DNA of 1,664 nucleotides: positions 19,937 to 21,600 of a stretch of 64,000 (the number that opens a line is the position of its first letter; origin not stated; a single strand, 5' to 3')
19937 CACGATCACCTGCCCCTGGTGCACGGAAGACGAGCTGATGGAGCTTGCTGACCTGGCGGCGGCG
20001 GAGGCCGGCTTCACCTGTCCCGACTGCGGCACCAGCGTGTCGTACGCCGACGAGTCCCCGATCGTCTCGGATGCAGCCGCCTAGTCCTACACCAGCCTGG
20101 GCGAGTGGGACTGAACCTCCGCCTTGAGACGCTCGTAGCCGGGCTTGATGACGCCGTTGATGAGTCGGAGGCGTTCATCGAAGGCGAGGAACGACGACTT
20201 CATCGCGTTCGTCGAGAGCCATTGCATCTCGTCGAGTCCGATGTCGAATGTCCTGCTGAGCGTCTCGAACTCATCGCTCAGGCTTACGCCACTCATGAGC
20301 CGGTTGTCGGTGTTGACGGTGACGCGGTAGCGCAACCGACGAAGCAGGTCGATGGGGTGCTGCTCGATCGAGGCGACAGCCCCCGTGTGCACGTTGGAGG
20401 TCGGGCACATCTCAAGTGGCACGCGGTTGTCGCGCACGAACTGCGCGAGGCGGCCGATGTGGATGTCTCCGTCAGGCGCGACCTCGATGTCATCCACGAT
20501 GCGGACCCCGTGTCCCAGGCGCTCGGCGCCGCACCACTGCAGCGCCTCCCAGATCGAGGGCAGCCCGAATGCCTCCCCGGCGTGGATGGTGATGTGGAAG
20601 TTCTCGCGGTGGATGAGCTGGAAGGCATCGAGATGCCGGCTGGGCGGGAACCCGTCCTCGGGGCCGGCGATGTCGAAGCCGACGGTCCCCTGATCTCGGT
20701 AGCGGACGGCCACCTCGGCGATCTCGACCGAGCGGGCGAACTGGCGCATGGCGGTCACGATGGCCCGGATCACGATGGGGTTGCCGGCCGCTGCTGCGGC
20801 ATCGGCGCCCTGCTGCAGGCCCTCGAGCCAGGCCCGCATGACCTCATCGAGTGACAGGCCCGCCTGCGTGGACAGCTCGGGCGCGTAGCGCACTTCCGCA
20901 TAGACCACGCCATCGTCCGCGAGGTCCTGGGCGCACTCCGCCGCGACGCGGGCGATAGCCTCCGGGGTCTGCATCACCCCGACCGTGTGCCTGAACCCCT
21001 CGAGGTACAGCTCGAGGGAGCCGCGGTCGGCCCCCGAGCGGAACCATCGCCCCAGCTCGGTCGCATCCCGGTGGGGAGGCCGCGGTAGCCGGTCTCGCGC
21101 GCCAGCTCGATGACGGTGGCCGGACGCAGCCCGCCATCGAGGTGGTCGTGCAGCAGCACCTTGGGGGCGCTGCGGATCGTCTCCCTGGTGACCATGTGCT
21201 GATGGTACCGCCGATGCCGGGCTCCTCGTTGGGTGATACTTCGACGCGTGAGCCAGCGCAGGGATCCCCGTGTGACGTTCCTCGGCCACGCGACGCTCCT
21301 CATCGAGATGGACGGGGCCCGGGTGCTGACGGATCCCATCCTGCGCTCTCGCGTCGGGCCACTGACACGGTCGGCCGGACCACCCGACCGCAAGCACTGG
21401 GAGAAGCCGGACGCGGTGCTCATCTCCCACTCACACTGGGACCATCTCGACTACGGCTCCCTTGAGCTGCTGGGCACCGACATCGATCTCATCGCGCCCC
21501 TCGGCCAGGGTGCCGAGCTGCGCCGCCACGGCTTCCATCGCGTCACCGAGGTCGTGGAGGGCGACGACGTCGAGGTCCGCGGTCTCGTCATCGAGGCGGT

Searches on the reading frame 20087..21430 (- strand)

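Call 70: search_protein_families(library=pfam, proteins=[window:20087-21430:-], max_evalue=0.0001)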
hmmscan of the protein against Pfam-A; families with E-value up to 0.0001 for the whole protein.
window:20087-21430:- (447 aa): 1 family
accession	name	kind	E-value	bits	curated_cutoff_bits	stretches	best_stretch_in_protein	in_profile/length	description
PF00962.28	A_deaminase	-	4.7e-88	295.9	27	1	119-429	30-329/330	Adenosine deaminase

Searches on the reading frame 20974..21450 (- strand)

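Call 70: search_protein_families(library=pfam, proteins=[window:20974-21450:-], max_evalue=0.0001)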
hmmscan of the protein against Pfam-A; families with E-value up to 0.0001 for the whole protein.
window:20974-21450:- (158 aa): 1 family
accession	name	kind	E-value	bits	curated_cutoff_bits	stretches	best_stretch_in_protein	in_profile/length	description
PF00962.28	A_deaminase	-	4.7e-07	29.6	27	1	96-128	1-32/330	Adenosine deaminase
